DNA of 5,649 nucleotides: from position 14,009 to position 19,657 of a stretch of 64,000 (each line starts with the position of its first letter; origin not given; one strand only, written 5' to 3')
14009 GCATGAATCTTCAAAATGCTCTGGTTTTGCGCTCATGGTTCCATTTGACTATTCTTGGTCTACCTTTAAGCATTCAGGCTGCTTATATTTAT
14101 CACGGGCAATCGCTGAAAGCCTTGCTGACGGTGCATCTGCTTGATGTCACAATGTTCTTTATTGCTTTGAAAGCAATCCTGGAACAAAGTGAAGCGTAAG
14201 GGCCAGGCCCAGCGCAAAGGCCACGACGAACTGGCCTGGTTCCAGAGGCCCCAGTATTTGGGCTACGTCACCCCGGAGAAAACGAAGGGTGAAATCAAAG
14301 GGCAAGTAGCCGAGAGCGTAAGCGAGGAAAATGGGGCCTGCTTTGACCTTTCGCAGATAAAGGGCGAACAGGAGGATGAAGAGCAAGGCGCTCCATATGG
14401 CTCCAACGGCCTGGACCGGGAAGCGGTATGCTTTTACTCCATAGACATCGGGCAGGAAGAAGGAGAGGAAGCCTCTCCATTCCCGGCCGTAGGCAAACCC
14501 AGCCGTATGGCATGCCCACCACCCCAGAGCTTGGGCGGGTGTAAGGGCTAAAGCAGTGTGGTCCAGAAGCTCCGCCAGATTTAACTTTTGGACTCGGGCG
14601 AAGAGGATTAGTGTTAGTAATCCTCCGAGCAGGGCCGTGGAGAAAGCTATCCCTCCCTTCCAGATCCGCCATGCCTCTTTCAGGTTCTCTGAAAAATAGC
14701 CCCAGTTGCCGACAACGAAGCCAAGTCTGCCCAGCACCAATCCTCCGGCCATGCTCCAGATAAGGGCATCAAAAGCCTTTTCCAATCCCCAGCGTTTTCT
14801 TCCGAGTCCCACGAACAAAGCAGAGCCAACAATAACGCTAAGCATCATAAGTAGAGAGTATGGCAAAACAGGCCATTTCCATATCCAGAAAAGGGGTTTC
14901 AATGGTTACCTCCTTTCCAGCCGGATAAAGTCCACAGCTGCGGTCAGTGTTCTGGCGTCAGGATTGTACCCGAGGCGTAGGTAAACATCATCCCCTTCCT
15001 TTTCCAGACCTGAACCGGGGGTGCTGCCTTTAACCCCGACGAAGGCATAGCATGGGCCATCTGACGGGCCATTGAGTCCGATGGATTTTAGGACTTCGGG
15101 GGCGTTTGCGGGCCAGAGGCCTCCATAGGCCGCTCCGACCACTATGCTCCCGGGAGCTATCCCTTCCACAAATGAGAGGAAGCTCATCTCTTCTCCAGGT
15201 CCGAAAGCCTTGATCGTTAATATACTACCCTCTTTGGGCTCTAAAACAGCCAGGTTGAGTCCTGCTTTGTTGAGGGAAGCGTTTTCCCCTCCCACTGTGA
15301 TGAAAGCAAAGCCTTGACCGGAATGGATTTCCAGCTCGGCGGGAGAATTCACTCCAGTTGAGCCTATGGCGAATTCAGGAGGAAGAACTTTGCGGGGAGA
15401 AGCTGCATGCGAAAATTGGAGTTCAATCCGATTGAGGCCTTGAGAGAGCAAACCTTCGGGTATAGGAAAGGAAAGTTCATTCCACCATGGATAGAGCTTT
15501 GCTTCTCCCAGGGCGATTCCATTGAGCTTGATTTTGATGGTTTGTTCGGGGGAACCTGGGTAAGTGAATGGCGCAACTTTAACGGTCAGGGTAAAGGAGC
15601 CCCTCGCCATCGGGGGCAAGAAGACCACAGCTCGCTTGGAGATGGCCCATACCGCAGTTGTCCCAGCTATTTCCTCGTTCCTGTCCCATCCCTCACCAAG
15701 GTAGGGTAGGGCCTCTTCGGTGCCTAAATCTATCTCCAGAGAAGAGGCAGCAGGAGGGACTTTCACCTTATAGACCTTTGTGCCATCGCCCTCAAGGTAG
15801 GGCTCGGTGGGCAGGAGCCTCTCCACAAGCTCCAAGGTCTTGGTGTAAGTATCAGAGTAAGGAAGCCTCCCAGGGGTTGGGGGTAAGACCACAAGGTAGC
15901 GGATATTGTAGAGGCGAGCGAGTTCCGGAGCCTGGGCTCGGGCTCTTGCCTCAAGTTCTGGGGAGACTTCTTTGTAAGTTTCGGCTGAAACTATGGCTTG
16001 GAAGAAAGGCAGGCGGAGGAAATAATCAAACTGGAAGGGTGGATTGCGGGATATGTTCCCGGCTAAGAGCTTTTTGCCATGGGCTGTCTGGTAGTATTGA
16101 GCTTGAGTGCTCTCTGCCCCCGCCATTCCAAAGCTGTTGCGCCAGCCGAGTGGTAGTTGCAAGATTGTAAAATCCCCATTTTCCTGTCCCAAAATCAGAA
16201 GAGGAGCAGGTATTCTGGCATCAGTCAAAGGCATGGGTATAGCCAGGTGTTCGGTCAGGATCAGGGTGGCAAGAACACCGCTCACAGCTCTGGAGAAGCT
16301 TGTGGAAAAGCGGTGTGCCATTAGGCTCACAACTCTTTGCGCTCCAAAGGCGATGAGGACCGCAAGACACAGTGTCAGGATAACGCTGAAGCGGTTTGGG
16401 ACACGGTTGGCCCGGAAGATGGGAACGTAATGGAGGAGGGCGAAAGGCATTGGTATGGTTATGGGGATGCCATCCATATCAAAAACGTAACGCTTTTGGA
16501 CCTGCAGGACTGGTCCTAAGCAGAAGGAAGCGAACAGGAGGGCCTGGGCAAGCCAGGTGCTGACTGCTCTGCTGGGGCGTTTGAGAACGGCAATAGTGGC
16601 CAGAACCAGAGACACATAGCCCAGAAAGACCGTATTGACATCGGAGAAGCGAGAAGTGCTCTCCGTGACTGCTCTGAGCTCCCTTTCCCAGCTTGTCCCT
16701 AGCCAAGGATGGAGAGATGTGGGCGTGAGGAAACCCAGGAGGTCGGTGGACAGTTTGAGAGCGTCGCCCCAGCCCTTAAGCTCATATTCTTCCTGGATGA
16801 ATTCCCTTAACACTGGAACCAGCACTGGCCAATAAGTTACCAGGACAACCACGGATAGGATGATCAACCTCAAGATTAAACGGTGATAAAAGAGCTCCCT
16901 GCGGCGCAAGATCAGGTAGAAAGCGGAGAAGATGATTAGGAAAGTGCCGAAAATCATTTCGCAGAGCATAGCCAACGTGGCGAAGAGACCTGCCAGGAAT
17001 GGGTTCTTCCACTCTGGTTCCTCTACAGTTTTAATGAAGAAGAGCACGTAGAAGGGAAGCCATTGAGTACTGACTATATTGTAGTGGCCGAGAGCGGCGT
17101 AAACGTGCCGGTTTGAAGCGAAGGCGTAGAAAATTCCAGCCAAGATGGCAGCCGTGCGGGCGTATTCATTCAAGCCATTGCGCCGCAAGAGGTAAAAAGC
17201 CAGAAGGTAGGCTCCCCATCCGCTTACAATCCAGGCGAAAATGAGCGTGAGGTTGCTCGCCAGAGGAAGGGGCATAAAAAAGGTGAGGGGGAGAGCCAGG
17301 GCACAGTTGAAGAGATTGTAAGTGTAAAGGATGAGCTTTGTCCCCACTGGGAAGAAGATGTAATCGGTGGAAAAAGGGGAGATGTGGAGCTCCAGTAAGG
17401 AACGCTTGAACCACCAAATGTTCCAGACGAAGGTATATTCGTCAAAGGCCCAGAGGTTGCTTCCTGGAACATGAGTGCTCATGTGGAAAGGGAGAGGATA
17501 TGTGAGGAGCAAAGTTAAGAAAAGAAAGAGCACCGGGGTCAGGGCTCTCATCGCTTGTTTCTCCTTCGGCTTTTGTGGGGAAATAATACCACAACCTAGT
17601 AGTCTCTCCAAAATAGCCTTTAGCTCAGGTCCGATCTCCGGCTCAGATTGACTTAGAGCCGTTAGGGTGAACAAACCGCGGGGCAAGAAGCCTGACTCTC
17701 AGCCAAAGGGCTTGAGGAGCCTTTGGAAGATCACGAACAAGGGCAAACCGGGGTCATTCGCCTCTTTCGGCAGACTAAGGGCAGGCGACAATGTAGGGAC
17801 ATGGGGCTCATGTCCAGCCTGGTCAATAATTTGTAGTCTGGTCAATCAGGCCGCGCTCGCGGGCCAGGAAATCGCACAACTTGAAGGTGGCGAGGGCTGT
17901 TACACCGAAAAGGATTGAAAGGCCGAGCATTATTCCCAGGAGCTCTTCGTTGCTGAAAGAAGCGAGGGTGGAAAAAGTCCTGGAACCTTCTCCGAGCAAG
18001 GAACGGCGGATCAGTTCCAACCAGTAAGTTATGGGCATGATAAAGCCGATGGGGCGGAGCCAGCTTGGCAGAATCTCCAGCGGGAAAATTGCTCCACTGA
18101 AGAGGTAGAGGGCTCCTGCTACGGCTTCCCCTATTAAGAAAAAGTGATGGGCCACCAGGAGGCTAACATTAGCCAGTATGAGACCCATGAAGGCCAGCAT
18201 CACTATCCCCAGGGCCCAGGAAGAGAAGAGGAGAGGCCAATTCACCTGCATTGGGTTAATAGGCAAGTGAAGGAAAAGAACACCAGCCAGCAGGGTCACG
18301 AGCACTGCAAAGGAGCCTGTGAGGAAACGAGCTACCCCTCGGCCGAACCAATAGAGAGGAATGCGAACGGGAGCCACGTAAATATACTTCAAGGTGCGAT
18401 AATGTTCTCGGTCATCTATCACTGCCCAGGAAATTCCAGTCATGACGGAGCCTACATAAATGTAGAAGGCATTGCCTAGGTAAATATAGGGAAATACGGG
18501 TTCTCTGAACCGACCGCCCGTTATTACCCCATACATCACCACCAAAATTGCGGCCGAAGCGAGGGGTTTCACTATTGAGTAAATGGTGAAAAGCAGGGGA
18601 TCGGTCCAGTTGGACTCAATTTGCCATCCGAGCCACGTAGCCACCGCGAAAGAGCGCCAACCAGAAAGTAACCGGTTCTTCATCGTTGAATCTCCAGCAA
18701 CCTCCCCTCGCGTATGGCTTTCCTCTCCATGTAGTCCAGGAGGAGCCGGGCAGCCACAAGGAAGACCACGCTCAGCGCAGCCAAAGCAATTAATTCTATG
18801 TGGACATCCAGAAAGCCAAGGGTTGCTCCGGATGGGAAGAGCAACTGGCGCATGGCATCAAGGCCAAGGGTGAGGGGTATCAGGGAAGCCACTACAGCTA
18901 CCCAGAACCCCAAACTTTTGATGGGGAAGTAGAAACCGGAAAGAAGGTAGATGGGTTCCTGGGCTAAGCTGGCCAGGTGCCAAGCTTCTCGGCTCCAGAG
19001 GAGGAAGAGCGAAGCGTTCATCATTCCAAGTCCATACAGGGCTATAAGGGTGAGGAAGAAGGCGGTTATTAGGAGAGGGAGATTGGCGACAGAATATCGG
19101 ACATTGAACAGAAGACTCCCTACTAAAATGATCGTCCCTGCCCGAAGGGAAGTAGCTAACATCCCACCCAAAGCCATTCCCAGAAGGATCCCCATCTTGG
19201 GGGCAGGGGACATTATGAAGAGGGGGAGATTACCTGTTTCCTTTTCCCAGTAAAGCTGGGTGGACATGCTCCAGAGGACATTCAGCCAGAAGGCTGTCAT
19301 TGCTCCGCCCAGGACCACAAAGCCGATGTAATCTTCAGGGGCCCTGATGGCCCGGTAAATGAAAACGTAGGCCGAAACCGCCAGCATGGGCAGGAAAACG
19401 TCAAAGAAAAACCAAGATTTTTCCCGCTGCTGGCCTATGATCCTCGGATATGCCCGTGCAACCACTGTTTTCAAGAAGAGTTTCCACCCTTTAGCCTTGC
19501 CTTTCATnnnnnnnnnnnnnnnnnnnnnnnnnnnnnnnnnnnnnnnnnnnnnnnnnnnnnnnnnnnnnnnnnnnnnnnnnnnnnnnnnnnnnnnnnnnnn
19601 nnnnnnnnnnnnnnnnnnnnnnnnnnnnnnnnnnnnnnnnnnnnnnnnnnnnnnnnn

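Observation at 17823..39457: Candidate undescribed acyl-CoA-based small-molecule pathway: SARP-type regulator, DrrAB-like exporter, a 16-gene operon and a dedicated Liv-family importer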

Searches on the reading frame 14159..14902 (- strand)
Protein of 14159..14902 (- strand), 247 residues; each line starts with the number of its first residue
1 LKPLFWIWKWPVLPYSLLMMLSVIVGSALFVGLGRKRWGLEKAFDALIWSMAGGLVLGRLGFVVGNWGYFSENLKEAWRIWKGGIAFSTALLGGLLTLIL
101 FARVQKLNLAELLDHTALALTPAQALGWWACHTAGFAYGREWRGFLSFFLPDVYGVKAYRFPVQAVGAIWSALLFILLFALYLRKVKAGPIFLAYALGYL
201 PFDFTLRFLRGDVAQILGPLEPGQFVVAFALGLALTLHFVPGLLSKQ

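Call 21: search_protein_families(library=pfam, proteins=[window:14159-14902:-])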
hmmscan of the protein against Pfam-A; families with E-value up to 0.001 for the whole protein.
window:14159-14902:- (247 aa): 1 family
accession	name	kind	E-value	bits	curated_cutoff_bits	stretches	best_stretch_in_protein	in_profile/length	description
PF01790.23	LGT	-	4.2e-31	108.6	24.9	1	5-237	4-237/240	Prolipoprotein diacylglyceryl transferase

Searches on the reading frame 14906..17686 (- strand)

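Call 21: search_protein_families(library=pfam, proteins=[window:14906-17686:-])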
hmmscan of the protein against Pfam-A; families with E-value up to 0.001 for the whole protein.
window:14906-17686:- (926 aa): 2 families
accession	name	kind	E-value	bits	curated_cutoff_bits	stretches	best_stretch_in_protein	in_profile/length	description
PF15711.10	ILEI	-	3.2e-08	34.4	27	1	809-888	2-90/90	Interleukin-like EMT inducer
PF13231.12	PMT_2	-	0.00016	22.4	26.1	1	146-286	22-160/160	Dolichyl-phosphate-mannose-protein mannosyltransferase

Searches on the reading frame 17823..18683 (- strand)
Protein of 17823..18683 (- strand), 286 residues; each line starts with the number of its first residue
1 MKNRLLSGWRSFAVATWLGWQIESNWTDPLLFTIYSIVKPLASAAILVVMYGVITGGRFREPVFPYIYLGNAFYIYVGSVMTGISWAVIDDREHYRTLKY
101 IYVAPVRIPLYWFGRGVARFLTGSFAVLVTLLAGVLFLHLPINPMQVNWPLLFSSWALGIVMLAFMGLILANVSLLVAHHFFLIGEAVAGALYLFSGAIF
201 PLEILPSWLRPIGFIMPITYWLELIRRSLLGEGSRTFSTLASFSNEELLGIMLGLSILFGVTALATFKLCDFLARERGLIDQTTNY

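Call 3: search_protein_families(library=pfam, proteins=[window:17823-18683:-])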
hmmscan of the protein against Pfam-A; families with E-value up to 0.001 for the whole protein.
window:17823-18683:- (286 aa): 2 families
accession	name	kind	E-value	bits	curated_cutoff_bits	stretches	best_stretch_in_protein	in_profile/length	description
PF01061.29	ABC2_membrane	-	4.7e-10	39.8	26.9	1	21-228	10-209/211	ABC-2 type transporter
PF12698.13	ABC2_membrane_3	-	1.9e-09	37.5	31.6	1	65-263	161-345/347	ABC-2 family transporter protein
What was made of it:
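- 17823..18683 (-): ABC-2 permease of the neighbouring exporter. Probably not part of the conserved system. Pfam ABC2_membrane 4.7e-10 (call 3).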

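Call 76: search_protein_families(library=ncbifam, proteins=[window:17823-18683:-], max_evalue=1e-10)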
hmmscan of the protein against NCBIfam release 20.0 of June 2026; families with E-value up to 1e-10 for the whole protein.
window:17823-18683:- (286 aa): 0 families

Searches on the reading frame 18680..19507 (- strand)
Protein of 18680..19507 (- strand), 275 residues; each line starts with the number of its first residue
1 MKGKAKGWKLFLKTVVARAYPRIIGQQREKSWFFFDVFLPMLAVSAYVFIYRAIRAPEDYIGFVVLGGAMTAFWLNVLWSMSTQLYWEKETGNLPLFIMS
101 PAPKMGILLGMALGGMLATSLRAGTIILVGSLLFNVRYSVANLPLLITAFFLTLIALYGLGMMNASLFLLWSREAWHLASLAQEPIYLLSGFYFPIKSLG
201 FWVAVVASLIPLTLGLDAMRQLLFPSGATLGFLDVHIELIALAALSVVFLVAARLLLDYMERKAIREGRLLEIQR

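Call 3: search_protein_families(library=pfam, proteins=[window:18680-19507:-])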
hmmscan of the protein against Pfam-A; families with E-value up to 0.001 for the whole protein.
window:18680-19507:- (275 aa): 2 families
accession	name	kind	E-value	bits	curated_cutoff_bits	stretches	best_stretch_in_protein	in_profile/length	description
PF01061.29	ABC2_membrane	-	1.9e-10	41.1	26.9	1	28-224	16-211/211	ABC-2 type transporter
PF12698.13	ABC2_membrane_3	-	1.2e-06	28.3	31.6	1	61-253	160-345/347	ABC-2 family transporter protein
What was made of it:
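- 18680..19507 (-): Second ABC-2 permease of the neighbouring exporter. Pfam ABC2_membrane 1.9e-10 (call 3).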

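Call 76: search_protein_families(library=ncbifam, proteins=[window:18680-19507:-], max_evalue=1e-10)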
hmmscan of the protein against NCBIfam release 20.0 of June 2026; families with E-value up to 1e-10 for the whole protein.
window:18680-19507:- (275 aa): 1 family
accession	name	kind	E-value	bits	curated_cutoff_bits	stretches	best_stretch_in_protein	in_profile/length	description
TIGR01247.1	drrB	subfamily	6.4e-15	55.5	223.05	1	48-255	34-234/236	daunorubicin resistance ABC transporter membrane protein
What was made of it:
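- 18680..19507 (-): Weak DrrB subfamily hit (call 76).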
